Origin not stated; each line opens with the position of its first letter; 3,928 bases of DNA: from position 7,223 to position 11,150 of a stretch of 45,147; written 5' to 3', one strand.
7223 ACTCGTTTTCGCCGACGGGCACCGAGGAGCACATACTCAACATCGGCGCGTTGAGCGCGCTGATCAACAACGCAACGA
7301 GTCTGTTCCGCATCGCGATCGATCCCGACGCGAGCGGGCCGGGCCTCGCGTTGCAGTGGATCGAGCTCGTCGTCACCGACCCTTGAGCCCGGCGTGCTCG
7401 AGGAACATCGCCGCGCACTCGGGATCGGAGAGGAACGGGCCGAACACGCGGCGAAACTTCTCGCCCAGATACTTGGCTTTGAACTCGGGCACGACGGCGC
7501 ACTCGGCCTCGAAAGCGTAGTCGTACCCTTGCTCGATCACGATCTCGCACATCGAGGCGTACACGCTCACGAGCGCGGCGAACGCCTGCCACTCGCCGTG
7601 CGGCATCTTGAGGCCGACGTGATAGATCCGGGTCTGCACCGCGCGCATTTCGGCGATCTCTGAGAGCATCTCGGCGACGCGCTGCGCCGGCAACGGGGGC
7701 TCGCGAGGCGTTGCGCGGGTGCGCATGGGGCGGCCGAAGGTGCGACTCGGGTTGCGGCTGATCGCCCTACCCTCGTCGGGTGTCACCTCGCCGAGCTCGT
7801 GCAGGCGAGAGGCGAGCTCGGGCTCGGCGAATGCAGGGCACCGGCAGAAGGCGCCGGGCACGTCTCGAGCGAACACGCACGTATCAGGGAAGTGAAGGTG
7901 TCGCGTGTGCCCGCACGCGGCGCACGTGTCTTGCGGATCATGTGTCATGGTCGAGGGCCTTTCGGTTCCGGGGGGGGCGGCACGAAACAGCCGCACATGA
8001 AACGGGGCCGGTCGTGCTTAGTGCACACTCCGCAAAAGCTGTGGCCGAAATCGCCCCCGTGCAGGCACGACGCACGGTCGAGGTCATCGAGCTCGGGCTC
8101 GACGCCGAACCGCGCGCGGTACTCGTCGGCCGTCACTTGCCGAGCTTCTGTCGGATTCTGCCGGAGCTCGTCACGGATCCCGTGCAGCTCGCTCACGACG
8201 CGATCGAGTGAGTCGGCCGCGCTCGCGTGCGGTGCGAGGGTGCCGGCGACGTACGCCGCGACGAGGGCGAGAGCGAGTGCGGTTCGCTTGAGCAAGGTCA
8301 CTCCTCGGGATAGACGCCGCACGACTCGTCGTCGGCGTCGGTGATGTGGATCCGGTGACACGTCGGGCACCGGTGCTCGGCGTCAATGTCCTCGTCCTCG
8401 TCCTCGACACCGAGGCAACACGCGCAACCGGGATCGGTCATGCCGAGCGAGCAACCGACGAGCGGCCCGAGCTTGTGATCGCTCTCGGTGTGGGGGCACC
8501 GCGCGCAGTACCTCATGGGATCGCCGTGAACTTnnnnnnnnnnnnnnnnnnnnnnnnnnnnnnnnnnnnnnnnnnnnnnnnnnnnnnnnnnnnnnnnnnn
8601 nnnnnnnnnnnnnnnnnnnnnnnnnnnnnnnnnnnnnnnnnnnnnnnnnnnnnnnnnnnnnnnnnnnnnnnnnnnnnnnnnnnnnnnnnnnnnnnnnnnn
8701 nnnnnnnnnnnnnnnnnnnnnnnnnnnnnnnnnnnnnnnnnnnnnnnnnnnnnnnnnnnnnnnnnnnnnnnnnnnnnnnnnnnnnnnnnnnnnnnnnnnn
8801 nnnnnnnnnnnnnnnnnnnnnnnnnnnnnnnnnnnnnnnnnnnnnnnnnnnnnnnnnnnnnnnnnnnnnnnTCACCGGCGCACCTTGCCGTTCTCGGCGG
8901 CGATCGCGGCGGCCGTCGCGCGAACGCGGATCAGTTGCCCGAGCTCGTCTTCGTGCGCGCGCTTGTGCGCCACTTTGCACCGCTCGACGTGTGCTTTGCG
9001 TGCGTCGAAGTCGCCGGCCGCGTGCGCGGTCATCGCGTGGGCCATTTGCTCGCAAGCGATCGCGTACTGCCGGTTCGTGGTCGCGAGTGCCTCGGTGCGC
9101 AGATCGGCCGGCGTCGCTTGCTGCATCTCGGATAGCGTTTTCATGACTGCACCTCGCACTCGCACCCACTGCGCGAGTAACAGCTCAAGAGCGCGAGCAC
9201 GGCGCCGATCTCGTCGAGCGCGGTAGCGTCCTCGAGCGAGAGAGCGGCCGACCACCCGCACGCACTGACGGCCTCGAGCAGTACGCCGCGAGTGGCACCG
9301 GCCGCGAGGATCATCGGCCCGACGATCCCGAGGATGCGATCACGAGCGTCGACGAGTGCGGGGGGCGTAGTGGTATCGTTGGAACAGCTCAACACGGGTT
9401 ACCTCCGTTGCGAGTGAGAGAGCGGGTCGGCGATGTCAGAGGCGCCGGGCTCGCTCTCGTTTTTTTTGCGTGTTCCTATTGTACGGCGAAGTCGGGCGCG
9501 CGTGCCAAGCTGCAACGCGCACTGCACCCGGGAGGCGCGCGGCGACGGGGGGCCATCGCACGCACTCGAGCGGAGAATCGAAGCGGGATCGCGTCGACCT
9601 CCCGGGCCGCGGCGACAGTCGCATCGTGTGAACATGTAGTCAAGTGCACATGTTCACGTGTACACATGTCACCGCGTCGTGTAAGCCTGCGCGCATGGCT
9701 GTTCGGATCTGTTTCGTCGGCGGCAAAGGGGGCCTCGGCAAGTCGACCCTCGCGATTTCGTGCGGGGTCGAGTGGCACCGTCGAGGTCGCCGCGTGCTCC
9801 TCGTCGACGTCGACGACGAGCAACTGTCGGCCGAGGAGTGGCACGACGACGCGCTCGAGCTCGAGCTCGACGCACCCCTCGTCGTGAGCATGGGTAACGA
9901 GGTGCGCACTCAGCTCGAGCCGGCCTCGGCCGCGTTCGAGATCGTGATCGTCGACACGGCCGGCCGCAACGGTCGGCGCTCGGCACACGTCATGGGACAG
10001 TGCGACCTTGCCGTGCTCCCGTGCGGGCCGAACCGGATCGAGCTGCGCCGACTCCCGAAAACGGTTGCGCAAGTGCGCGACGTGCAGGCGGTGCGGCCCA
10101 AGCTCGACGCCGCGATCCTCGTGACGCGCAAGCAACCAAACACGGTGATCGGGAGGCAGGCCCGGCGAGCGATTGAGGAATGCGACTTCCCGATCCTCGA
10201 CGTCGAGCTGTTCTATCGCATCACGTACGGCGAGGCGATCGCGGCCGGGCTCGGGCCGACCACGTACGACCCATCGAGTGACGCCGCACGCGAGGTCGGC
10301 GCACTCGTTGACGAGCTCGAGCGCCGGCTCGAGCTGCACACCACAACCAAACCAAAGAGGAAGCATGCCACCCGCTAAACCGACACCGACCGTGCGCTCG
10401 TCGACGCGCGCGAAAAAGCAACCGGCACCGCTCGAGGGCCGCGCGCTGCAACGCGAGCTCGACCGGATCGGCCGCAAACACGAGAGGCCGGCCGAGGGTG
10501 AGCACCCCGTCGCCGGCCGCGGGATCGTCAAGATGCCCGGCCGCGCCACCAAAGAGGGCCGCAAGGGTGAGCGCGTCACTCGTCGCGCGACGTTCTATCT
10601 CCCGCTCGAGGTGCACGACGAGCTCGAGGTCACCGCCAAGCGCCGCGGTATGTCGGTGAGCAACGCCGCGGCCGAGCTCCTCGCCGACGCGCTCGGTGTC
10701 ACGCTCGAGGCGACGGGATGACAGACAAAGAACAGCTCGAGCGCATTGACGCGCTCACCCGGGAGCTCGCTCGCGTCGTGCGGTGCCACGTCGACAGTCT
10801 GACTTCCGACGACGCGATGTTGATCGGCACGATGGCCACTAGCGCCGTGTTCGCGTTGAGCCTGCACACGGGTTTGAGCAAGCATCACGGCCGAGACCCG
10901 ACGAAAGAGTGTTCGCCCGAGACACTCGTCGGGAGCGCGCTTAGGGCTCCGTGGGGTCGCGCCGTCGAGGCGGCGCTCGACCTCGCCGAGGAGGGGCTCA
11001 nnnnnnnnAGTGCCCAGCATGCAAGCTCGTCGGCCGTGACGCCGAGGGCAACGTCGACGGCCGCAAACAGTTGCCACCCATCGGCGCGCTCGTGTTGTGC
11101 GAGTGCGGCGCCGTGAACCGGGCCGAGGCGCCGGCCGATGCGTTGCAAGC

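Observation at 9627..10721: Plasmid-type partition cassette (small ParA + ribbon-helix-helix partner) fronted by a phased ACATGT-core repeat array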

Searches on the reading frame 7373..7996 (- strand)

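Call 3: search_protein_families(library=pfam, proteins=[window:7373-7996:-], max_evalue=0.1)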
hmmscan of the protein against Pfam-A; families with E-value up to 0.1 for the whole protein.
window:7373-7996:- (207 aa): 0 families

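Call 50: search_protein_families(library=phrogs, proteins=[window:7376-7948:-], max_evalue=0.01)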
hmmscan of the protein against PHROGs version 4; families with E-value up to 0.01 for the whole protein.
window:7376-7948:- (191 aa): 1 family
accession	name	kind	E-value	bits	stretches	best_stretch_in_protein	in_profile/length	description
phrog_1311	-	unknown function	8.4e-05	23.3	1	5-44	4-46/51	-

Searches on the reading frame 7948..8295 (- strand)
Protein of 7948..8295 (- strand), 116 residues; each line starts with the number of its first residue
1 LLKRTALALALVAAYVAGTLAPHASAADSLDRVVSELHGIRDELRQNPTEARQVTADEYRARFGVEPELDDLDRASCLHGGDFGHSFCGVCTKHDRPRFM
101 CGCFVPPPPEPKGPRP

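Call 50: search_protein_families(library=phrogs, proteins=[window:7948-8295:-], max_evalue=0.01)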
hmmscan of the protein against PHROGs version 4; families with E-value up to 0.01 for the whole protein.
window:7948-8295:- (116 aa): 1 family
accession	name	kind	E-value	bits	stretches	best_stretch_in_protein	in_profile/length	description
phrog_24363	-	unknown function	1e-06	29.8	1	53-100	6-53/186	-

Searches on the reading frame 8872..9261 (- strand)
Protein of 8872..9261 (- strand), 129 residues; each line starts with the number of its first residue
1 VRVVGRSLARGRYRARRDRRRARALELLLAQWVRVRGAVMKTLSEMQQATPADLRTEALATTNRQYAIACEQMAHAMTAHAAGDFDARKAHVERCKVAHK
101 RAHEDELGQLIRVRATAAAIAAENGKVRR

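Call 3: search_protein_families(library=pfam, proteins=[window:8872-9261:-], max_evalue=0.1)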
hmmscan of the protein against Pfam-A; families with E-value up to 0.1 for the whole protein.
window:8872-9261:- (129 aa): 1 family
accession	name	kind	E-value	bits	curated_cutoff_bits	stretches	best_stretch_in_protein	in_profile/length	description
PF23170.1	bHLH_PER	-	0.068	13.3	27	0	38-70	7-41/60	Period circadian protein homolog bHLH-like domain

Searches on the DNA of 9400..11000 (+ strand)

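Call 10: search_dna_similar(query=window:9400-11000:+, collection=phages, mode=distant)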
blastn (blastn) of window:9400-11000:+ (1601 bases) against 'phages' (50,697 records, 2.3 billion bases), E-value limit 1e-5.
No match.
